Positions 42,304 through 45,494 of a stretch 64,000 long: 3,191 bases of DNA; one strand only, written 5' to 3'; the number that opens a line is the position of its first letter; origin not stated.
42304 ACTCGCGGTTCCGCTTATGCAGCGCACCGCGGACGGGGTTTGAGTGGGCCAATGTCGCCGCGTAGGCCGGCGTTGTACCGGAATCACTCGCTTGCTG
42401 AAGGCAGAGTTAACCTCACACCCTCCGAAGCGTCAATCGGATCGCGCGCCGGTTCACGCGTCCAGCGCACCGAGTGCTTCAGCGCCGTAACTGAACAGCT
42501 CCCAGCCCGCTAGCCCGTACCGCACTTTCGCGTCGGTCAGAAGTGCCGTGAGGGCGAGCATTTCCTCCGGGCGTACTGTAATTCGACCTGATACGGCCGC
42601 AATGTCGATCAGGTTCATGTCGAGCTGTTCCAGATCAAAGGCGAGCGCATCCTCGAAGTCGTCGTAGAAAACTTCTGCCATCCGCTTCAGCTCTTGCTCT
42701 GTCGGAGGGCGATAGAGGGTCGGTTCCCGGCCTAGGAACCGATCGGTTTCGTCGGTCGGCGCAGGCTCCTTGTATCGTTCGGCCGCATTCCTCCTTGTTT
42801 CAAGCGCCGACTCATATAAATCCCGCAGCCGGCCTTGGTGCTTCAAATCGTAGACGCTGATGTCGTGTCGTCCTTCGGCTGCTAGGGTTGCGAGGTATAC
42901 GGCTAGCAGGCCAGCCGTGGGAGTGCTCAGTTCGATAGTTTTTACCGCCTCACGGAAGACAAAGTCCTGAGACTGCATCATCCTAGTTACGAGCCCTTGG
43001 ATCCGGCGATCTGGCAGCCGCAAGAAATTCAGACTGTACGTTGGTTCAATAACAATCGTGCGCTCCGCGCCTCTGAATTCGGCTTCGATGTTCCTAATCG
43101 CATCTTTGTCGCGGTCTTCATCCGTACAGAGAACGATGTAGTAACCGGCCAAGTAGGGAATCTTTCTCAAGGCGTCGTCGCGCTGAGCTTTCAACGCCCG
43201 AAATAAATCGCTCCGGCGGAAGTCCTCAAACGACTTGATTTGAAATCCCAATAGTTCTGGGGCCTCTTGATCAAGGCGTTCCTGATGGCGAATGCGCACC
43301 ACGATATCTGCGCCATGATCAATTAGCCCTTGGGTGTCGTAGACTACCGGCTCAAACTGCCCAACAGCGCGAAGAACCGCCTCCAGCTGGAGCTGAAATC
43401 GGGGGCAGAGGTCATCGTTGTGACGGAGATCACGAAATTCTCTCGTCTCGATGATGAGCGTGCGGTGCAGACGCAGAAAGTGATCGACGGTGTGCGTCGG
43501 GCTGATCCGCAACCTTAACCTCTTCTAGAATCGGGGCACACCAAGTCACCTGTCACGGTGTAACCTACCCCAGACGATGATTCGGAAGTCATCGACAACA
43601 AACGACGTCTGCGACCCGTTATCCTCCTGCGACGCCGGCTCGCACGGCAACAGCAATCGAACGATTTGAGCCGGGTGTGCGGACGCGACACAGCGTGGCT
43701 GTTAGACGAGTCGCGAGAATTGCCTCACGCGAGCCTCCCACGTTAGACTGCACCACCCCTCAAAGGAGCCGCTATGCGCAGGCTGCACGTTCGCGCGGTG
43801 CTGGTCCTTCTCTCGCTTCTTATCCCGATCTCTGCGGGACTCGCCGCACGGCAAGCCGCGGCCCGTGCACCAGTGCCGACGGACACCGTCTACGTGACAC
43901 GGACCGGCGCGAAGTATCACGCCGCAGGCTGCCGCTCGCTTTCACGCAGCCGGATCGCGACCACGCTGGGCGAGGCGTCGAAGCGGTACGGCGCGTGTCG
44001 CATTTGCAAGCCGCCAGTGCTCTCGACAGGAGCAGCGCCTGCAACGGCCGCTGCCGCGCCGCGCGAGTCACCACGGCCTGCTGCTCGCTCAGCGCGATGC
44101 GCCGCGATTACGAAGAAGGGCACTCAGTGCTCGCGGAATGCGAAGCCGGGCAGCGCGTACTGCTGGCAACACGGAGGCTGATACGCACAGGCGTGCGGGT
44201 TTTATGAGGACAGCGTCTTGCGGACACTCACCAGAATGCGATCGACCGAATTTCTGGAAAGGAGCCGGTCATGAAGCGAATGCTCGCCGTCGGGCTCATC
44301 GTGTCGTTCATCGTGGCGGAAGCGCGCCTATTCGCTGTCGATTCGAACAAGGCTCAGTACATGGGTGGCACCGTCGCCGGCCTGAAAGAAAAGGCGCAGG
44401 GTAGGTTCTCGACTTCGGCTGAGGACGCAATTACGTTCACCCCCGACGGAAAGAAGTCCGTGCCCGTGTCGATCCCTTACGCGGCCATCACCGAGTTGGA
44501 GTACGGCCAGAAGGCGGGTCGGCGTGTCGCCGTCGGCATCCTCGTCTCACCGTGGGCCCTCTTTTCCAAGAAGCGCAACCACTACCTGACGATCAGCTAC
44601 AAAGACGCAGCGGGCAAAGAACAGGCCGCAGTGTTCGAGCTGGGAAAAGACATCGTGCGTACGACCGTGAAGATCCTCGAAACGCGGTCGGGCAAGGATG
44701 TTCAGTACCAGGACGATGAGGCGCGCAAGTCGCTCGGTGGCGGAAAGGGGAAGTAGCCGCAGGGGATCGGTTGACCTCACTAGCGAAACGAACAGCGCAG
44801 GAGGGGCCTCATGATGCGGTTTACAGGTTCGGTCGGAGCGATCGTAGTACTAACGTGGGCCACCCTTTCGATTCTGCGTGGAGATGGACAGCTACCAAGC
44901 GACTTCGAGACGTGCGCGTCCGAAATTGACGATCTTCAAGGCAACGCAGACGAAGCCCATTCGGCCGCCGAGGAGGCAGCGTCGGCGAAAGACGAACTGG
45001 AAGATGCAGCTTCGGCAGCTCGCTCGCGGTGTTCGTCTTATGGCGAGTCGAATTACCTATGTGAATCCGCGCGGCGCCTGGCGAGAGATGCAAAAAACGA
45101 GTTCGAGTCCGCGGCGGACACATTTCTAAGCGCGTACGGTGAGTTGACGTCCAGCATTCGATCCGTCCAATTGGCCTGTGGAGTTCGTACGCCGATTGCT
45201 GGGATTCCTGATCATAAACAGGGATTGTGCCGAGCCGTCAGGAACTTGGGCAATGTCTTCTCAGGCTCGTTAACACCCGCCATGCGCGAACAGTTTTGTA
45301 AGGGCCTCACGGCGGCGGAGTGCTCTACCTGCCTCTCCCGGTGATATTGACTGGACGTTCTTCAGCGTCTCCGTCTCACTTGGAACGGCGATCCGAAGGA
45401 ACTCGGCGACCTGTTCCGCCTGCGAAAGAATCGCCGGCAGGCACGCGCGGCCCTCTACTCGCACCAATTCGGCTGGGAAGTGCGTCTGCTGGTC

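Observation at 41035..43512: Convergent pair of nuclease-fold genes with unassigned partner domains: candidate undescribed defence module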

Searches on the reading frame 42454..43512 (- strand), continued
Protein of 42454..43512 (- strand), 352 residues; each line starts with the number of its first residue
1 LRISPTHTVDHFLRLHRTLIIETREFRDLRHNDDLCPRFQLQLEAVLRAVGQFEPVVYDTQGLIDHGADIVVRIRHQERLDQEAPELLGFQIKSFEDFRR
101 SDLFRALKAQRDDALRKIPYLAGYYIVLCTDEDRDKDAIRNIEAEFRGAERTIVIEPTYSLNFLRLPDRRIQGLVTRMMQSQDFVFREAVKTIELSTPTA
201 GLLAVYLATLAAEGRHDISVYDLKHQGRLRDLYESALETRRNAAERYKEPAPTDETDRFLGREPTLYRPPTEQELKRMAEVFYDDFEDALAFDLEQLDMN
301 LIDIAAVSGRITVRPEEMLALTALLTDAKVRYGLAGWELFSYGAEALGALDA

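Call 93: find_encoding_contigs(protein=P0020, flank=5000, max_places=2)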
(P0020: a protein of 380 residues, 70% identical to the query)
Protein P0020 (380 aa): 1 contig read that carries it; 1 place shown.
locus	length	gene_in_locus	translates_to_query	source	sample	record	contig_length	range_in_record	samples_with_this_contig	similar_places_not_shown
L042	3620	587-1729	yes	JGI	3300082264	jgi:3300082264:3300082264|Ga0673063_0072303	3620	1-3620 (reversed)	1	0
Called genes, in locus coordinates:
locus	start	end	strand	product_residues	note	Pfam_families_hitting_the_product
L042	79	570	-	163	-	PF01609:DDE_Tnp_1, PF13586:DDE_Tnp_1_2 (weak)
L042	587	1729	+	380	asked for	-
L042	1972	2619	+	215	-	-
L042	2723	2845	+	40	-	-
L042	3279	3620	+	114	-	?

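Call 95: find_encoding_contigs(protein=P0027, flank=5000, max_places=2)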
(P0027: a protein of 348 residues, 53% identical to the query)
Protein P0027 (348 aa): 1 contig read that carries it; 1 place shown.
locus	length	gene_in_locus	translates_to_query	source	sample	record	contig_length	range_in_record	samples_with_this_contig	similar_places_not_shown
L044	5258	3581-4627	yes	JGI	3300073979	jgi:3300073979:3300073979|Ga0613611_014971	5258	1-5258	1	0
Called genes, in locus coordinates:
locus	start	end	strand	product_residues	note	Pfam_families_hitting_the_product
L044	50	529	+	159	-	PF00072:Response_reg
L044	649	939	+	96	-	PF00166:Cpn10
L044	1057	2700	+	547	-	PF00118:Cpn60_TCP1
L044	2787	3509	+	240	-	-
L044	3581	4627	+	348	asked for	-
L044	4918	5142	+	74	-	-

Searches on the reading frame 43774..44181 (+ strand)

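Call 3: search_protein_families(library=pfam, proteins=[window:43774-44181:+], max_evalue=1)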
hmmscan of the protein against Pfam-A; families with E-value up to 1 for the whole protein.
window:43774-44181:+ (135 aa): 3 families
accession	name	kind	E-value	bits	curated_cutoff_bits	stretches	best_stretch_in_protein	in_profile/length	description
PF24906.1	Zf_WRKY19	-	0.023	15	27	1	119-135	9-24/24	WRKY19 zinc finger domain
PF15895.10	CAAX_1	-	0.15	12.4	27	1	63-128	11-73/209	CAAX box cerebral protein 1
PF13891.11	zf-C3Hc3H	-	0.38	11.5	27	1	116-133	4-21/62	Potential DNA-binding domain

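Call 4: search_protein_families(library=padloc, proteins=[window:43774-44181:+], max_evalue=1)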
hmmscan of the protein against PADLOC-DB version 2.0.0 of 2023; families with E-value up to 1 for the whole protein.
window:43774-44181:+ (135 aa): 0 families

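Call 5: search_protein_families(library=ncbifam, proteins=[window:43774-44181:+], max_evalue=1)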
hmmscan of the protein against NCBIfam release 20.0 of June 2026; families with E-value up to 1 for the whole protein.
window:43774-44181:+ (135 aa): 2 families
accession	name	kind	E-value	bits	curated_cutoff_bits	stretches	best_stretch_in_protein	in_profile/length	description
NF045806.1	GvpO_arch_Nterm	equivalog_domain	2.1e-06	27.2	52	1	108-134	2-27/35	gas vesicle protein GvpO, halophile-type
NF041373.1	HGG_STG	domain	7.9e-05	22.3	29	1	109-135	1-27/38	HGGxSTG domain-containing protein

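Call 6: search_protein_families(library=phrogs, proteins=[window:43774-44181:+], max_evalue=0.1)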
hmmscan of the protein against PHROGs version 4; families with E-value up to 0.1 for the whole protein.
window:43774-44181:+ (135 aa): 4 families
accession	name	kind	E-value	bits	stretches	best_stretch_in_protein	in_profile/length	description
phrog_14556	-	unknown function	0.00013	21.9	1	31-79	401-450/451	-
phrog_32665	-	unknown function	0.0014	19.9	1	80-133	44-97/107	-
phrog_10899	-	head and packaging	0.04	13.8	1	109-135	91-117/443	terminase small subunit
phrog_3678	-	unknown function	0.051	14.4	1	106-135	10-39/213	-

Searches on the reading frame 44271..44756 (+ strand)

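Call 3: search_protein_families(library=pfam, proteins=[window:44271-44756:+], max_evalue=1)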
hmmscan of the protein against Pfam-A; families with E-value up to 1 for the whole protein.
window:44271-44756:+ (161 aa): 2 families
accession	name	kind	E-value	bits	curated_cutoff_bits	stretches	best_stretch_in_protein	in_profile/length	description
PF08567.17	PH_TFIIH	-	0.011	16.5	27.1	1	41-99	4-59/88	TFIIH p62 subunit, N-terminal domain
PF17892.7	Cadherin_5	-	0.15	12.3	26.5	1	14-71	23-80/98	Cadherin-like domain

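Call 4: search_protein_families(library=padloc, proteins=[window:44271-44756:+], max_evalue=1)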
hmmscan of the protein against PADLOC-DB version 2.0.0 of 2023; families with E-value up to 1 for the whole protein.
window:44271-44756:+ (161 aa): 0 families

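Call 5: search_protein_families(library=ncbifam, proteins=[window:44271-44756:+], max_evalue=1)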
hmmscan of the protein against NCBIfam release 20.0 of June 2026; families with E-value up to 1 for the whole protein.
window:44271-44756:+ (161 aa): 0 families

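Call 6: search_protein_families(library=phrogs, proteins=[window:44271-44756:+], max_evalue=0.1)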
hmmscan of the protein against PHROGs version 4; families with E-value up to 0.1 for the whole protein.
window:44271-44756:+ (161 aa): 0 families

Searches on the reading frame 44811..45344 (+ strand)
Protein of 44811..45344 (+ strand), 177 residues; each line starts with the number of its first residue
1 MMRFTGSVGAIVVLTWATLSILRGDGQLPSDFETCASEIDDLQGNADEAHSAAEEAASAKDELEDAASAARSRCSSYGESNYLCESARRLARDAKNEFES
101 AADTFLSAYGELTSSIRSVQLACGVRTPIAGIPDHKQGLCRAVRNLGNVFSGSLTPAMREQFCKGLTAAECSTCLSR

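Call 3: search_protein_families(library=pfam, proteins=[window:44811-45344:+], max_evalue=1)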
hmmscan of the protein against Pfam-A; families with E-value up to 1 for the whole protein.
window:44811-45344:+ (177 aa): 2 families
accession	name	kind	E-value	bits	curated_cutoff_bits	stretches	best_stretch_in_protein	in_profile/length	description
PF05622.17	HOOK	-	0.12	11.6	35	1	36-64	80-108/514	HOOK protein coiled-coil region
PF11839.13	Alanine_zipper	-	0.43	11.3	23.1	1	38-73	2-37/69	Alanine-zipper, major outer membrane lipoprotein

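Call 4: search_protein_families(library=padloc, proteins=[window:44811-45344:+], max_evalue=1)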
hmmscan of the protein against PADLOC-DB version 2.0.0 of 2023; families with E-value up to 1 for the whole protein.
window:44811-45344:+ (177 aa): 3 families
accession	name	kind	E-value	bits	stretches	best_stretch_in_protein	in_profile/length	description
PDLC00549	JetC2|JetC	-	0.00097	14.9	1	31-120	305-392/1404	DUF3584 domain; MukB-like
PDLC00553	JetC2|JetC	-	0.012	11.5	1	39-109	798-870/1361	DUF3584 domain; MukB-like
PDLC03576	REase_II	-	0.054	11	1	83-115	17-49/281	Type II restriction enzyme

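Call 5: search_protein_families(library=ncbifam, proteins=[window:44811-45344:+], max_evalue=1)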
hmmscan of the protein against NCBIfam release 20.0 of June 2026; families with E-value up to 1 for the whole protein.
window:44811-45344:+ (177 aa): 2 families
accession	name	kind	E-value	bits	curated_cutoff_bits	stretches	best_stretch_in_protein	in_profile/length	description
TIGR02168.1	SMC_prok_B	equivalog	0.078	10.7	567.35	1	32-116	856-940/1181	chromosome segregation protein SMC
NF040598.1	Ala_zip_lipo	subfamily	0.83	10.2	43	0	31-72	23-64/90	Lpp/OprI family alanine-zipper lipoprotein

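Call 76: search_protein_families(library=phrogs, proteins=[window:44811-45344:+], max_evalue=0.01)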
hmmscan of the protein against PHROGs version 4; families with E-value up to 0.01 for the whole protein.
window:44811-45344:+ (177 aa): 0 families
